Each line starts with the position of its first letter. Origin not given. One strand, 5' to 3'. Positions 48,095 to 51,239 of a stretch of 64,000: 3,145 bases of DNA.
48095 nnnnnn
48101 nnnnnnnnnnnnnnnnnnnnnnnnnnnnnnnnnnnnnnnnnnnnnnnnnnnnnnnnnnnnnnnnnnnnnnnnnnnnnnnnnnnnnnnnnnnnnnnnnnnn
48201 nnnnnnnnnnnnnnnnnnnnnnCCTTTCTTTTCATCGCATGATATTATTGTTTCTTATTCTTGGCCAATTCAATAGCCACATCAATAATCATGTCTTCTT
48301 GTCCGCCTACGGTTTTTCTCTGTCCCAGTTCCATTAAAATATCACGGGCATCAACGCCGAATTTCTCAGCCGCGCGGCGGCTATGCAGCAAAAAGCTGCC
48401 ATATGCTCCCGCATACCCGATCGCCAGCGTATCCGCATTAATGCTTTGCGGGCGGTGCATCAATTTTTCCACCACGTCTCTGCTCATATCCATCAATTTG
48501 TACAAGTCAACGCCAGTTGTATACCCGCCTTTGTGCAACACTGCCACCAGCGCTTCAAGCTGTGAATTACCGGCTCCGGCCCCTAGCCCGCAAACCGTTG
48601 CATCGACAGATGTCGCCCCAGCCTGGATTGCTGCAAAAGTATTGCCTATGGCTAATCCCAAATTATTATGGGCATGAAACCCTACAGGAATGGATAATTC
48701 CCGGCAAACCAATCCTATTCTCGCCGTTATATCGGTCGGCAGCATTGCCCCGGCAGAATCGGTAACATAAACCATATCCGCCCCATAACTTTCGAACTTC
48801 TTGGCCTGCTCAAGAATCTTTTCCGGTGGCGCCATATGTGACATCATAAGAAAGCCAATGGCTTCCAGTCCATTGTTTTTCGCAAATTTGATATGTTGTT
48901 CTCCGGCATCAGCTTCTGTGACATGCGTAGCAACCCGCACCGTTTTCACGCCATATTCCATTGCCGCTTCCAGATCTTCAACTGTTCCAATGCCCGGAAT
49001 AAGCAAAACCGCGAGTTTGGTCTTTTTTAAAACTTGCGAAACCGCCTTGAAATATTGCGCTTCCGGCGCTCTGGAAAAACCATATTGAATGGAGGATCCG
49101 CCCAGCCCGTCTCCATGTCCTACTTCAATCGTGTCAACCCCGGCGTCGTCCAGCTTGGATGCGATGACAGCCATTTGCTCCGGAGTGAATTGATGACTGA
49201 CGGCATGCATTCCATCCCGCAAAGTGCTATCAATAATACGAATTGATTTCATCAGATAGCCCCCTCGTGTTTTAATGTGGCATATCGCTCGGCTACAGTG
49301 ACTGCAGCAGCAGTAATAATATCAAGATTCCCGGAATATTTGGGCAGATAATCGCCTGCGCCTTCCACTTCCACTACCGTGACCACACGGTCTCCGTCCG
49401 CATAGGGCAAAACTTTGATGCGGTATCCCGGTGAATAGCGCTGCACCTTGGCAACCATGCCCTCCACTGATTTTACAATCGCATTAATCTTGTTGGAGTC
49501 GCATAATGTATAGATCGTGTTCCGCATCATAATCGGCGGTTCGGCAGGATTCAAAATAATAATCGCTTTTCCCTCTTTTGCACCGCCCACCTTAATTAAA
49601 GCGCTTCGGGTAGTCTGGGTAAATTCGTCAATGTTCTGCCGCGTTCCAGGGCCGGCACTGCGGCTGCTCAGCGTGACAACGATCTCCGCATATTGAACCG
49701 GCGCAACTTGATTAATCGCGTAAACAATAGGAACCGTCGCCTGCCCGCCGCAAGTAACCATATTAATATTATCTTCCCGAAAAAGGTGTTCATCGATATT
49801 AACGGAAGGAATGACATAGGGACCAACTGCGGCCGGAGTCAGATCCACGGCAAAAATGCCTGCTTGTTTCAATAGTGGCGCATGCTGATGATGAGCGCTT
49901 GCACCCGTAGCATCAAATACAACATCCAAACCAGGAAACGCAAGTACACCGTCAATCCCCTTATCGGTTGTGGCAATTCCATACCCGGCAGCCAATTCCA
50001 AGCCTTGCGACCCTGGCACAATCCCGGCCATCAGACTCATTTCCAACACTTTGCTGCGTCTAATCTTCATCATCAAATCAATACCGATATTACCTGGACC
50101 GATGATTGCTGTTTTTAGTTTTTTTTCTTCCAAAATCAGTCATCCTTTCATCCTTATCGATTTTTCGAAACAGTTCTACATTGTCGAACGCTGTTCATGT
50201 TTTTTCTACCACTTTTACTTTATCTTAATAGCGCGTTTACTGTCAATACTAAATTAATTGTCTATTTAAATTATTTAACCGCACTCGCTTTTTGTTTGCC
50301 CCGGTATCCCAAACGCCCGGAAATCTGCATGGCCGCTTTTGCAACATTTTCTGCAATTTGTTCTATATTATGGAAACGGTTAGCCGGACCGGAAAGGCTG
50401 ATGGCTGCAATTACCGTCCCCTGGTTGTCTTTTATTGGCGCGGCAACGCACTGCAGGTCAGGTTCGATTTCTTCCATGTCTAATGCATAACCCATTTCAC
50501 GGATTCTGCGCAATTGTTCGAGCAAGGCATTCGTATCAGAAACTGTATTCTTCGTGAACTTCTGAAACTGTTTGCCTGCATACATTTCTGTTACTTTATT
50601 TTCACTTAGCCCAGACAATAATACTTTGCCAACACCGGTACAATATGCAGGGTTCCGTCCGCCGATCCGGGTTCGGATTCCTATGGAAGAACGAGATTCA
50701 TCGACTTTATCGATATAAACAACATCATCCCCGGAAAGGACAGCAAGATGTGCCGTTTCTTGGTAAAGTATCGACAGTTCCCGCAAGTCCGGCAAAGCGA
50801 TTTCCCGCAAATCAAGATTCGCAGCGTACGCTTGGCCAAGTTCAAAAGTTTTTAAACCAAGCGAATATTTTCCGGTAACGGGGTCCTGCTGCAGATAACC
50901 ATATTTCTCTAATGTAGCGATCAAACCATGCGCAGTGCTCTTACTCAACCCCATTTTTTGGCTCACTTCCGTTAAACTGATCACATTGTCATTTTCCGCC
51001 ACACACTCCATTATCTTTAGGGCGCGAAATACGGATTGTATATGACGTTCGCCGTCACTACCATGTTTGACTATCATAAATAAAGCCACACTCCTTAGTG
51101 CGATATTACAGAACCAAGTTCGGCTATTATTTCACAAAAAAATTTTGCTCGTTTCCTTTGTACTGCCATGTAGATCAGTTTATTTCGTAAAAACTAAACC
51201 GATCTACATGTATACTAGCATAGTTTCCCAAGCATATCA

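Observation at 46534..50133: dmpF-dmpG with an IlvD-family dehydratase instead of the meta-cleavage hydratase: predicted 5-deoxypentonate pathway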

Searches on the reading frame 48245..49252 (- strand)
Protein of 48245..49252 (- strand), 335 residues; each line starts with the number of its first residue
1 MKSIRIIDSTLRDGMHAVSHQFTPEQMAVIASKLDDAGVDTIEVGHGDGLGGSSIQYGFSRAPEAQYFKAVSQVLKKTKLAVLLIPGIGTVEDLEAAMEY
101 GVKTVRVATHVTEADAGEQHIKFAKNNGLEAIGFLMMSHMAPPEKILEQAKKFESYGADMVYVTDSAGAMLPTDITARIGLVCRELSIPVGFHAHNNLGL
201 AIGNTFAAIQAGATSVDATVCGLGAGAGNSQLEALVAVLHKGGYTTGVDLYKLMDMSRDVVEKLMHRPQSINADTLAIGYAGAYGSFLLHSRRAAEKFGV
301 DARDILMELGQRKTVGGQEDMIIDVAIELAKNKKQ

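Call 3: search_protein_families(library=pfam, proteins=[window:48245-49252:-])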
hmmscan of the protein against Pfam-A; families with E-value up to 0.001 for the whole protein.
window:48245-49252:- (335 aa): 4 families
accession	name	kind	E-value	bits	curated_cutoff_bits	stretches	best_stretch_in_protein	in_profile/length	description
PF00682.25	HMGL-like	-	1.2e-56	192.5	29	1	4-260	2-260/260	HMGL-like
PF07836.16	DmpG_comm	-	1.3e-28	98.7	27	1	270-331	2-63/63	DmpG-like communication domain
PF00977.27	His_biosynth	-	2.6e-05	24.2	23.6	0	63-113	57-107/228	Histidine biosynthesis protein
PF05690.20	ThiG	-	0.00076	19.3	23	0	69-115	165-211/247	Thiazole biosynthesis protein ThiG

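Call 4: search_protein_families(library=ncbifam, proteins=[window:48245-49252:-])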
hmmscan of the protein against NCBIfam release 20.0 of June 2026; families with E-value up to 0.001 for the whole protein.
window:48245-49252:- (335 aa): 30 families (the best 25 are shown)
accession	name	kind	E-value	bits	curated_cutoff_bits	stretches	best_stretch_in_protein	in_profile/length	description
TIGR03217.1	4OH_2_O_val_ald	equivalog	1.2e-152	507.9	286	1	2-332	1-333/334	4-hydroxy-2-oxovalerate aldolase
NF006049.0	PRK08195.1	subfamily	5.2e-149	496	229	1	2-334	6-340/344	4-hyroxy-2-oxovalerate/4-hydroxy-2-oxopentanoic acid aldolase,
NF002085.0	PRK00915.1-2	subfamily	3.5e-36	125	517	1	2-264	12-274/504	2-isopropylmalate synthase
TIGR02660.1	nifV_homocitr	equivalog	4.1e-34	118.4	462.9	1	4-261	2-260/365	homocitrate synthase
TIGR02090.1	LEU1_arch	subfamily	6.2e-33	114.4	484.75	1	4-266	1-263/363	isopropylmalate/citramalate/homocitrate synthases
TIGR02146.1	LysS_fung_arch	equivalog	3.6e-29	102.1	413.55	1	6-258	1-254/344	homocitrate synthase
NF041069.1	IPMS_Sufob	equivalog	8.5e-27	94.4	600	1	4-262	1-262/371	isopropylmalate synthase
NF006761.0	PRK09282.1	domain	2.6e-25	89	402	1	1-266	1-275/591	pyruvate carboxylase subunit B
NF002086.0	PRK00915.1-3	equivalog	3.9e-23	81.7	532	2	155-259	162-274/516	2-isopropylmalate synthase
NF008985.0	PRK12331.1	equivalog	5.2e-22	78.2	718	1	1-257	1-267/465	oxaloacetate decarboxylase subunit alpha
TIGR00977.1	citramal_synth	equivalog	2.1e-21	75.8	450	1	141-270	151-283/526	citramalate synthase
TIGR00973.1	leuA_bact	equivalog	1.8e-20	72.9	598.7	2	142-257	144-267/494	2-isopropylmalate synthase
NF010644.0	PRK14041.1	equivalog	1.2e-18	67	734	1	5-257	4-266/467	pyruvate carboxylase subunit B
TIGR01108.1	oadA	equivalog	1.3e-18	66.8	756.5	1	6-257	1-262/582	sodium-extruding oxaloacetate decarboxylase subunit alpha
NF002087.0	PRK00915.1-4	equivalog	2.1e-18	66.2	729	1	156-261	163-276/516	2-isopropylmalate synthase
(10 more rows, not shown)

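Call 33: search_solved_structures(query=window:48245-49252:-, show_alignments=2, max_evalue=1e-30)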
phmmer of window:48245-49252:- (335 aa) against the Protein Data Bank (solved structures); distinct sequences matched with E-value up to 1e-30: 4.
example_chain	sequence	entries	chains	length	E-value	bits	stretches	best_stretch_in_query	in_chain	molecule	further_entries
1nvm_A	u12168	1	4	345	1.9e-104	352.6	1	2-331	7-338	4-hydroxy-2-oxovalerate aldolase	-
8ih7_A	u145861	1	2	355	3.2e-103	348.5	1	2-333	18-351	4-hydroxy-2-oxovalerate aldolase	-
4lrs_A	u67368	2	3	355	4.7e-93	315.2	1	4-333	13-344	4-hydroxy-2-oxovalerate aldolase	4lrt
4jn6_A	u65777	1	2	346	5.7e-93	314.9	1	3-331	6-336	4-hydroxy-2-oxovalerate aldolase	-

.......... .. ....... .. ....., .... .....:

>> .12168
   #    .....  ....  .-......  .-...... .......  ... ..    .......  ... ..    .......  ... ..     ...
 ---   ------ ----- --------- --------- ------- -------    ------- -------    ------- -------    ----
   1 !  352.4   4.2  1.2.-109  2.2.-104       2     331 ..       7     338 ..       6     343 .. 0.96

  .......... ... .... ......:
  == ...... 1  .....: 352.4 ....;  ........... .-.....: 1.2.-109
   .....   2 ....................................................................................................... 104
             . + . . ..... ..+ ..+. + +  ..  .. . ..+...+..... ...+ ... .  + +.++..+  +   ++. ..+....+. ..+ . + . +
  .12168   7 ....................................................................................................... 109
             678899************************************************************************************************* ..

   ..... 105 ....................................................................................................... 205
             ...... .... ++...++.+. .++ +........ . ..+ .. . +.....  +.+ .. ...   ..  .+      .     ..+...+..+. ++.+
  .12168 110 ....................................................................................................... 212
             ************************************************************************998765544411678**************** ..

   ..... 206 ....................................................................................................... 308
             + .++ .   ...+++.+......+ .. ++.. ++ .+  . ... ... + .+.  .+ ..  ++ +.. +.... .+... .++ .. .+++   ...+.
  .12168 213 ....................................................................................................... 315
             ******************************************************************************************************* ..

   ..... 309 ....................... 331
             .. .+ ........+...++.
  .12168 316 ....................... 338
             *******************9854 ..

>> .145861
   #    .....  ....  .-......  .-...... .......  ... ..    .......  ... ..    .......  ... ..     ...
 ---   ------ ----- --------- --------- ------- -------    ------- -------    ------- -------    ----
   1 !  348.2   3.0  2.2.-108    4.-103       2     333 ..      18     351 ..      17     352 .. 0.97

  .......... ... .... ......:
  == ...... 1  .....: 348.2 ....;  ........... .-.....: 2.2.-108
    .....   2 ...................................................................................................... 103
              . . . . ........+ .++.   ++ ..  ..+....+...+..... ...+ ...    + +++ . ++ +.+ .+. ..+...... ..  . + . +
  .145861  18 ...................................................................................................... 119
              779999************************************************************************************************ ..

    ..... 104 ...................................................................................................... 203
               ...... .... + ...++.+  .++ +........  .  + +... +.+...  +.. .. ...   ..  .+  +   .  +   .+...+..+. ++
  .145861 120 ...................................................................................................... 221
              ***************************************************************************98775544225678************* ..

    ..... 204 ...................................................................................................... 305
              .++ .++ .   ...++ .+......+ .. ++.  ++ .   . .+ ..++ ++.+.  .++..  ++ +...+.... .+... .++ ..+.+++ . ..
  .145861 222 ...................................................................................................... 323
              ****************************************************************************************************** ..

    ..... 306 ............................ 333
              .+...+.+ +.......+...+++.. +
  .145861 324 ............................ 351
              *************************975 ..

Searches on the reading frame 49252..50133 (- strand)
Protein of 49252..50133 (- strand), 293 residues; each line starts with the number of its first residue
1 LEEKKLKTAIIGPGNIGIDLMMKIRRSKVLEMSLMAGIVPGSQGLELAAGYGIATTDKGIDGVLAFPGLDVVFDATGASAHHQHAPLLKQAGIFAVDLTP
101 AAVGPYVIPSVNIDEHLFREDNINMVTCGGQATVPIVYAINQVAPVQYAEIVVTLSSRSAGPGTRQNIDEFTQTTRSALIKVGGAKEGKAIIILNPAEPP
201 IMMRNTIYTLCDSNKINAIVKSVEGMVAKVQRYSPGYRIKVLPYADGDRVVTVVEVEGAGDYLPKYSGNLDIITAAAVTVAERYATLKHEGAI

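Call 3: search_protein_families(library=pfam, proteins=[window:49252-50133:-])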
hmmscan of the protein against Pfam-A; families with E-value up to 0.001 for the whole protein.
window:49252-50133:- (293 aa): 2 families
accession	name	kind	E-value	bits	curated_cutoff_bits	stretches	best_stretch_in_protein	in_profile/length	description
PF09290.16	AcetDehyd-dimer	-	1.1e-57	194.6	26.6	1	128-264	1-138/138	Prokaryotic acetaldehyde dehydrogenase, dimerisation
PF01118.30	Semialdhyde_dh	-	1.1e-06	29.5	26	1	8-115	2-117/121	Semialdehyde dehydrogenase, NAD binding domain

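Call 4: search_protein_families(library=ncbifam, proteins=[window:49252-50133:-])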
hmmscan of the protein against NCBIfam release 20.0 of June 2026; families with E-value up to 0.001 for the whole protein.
window:49252-50133:- (293 aa): 3 families
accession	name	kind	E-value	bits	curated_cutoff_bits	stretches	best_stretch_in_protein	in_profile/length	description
TIGR03215.1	ac_ald_DH_ac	equivalog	7.2e-129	429.1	282.25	1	5-286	1-281/285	acetaldehyde dehydrogenase (acetylating)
NF006157.0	PRK08300.1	subfamily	1.5e-125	418.5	166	1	3-288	3-295/303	acetaldehyde dehydrogenase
NF011456.0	PRK14874.1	equivalog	0.00058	19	223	1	64-181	62-181/346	aspartate-semialdehyde dehydrogenase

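Call 46: search_solved_structures(query=window:49252-50133:-, show_alignments=1, max_evalue=1e-30)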
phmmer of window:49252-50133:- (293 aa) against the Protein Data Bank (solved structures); distinct sequences matched with E-value up to 1e-30: 5.
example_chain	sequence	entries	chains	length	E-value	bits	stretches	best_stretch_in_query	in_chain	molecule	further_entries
7z3s_A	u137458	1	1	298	4.4e-107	360.9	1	4-286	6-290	Acetaldehyde dehydrogenase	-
8ih7_B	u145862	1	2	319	1.8e-93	316.2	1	2-285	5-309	Acetaldehyde dehydrogenase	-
4lrs_B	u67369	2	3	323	3e-89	302.4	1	6-285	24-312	Acetaldehyde dehydrogenase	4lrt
1nvm_B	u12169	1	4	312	9.6e-88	297.5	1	4-285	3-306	acetaldehyde dehydrogenase (acylating)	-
4jn6_B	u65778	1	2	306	7.4e-87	294.5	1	4-285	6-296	Acetaldehyde dehydrogenase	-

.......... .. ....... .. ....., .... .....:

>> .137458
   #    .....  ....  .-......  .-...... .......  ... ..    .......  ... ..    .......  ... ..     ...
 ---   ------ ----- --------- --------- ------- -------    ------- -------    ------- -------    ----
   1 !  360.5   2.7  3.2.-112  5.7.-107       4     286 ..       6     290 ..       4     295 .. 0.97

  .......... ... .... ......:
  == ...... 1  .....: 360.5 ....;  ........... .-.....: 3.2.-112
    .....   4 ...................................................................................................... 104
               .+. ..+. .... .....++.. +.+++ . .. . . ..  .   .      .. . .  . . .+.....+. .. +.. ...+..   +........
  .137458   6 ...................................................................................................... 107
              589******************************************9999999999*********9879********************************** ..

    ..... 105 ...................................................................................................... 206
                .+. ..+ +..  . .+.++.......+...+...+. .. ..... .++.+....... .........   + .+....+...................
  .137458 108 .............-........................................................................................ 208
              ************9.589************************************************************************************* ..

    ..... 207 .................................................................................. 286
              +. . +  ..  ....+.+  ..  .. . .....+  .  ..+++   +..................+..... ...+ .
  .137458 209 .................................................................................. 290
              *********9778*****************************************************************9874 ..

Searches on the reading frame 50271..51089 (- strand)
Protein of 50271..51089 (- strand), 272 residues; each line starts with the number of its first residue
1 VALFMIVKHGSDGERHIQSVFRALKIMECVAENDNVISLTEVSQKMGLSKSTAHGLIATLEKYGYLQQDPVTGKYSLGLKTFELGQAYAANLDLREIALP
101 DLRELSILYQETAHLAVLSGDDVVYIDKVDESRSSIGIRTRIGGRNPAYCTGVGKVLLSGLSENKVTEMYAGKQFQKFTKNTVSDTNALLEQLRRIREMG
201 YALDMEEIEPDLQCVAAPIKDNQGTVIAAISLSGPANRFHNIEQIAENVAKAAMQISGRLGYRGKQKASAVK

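Call 3: search_protein_families(library=pfam, proteins=[window:50271-51089:-])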
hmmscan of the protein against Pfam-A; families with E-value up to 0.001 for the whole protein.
window:50271-51089:- (272 aa): 6 families
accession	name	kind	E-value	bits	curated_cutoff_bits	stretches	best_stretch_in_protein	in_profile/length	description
PF01614.24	IclR_C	-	3e-48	164.1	24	1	87-257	2-173/174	Bacterial transcriptional regulator IclR C-terminal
PF09339.16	HTH_IclR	-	8.9e-17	61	22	1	19-70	1-52/52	IclR helix-turn-helix domain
PF13412.12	HTH_24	-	7.7e-06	25.8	21.9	1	24-66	6-47/48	Winged helix-turn-helix DNA-binding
PF08279.18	HTH_11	-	1.2e-05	25.5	25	1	22-72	1-47/55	HTH domain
PF01325.25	Fe_dep_repress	-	0.00054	20.5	26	0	32-70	18-56/60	Iron dependent repressor, N-terminal DNA binding domain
PF12802.13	MarR_2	-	0.00057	20.4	27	0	31-70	15-56/61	MarR family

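Call 4: search_protein_families(library=ncbifam, proteins=[window:50271-51089:-])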
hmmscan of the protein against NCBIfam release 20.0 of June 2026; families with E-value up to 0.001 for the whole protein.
window:50271-51089:- (272 aa): 8 families
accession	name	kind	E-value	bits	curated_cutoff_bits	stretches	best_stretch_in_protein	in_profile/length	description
NF045644.1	TransRegBhcR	equivalog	2.9e-61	207.1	350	1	12-261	17-266/267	HTH-type transcriptional regulator BhcR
NF011671.1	PRK15090.1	equivalog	1.8e-60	204.4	275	1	16-263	9-256/256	DNA-binding transcriptional regulator KdgR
TIGR02431.1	pcaR_pcaU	subfamily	2.3e-54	184.3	284.75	1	15-250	3-234/248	beta-ketoadipate pathway transcriptional regulators, PcaR/PcaU/PobR family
NF008601.2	PRK11569.1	equivalog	2e-44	151.8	380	1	15-258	24-270/276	glyoxylate bypass operon transcriptional repressor IclR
NF007548.0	PRK10163.1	equivalog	3.1e-39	134.7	406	1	16-263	20-268/271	HTH-type transcriptional repressor AllR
NF007342.0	PRK09834.1-4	equivalog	2.6e-11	43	251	1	15-233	9-226/263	DNA-binding transcriptional regulator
NF007341.0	PRK09834.1-3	equivalog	1.5e-10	40.7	269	1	15-231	5-226/274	DNA-binding transcriptional regulator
NF007339.0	PRK09834.1-1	equivalog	9.3e-10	38.2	299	1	18-232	21-235/271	DNA-binding transcriptional regulator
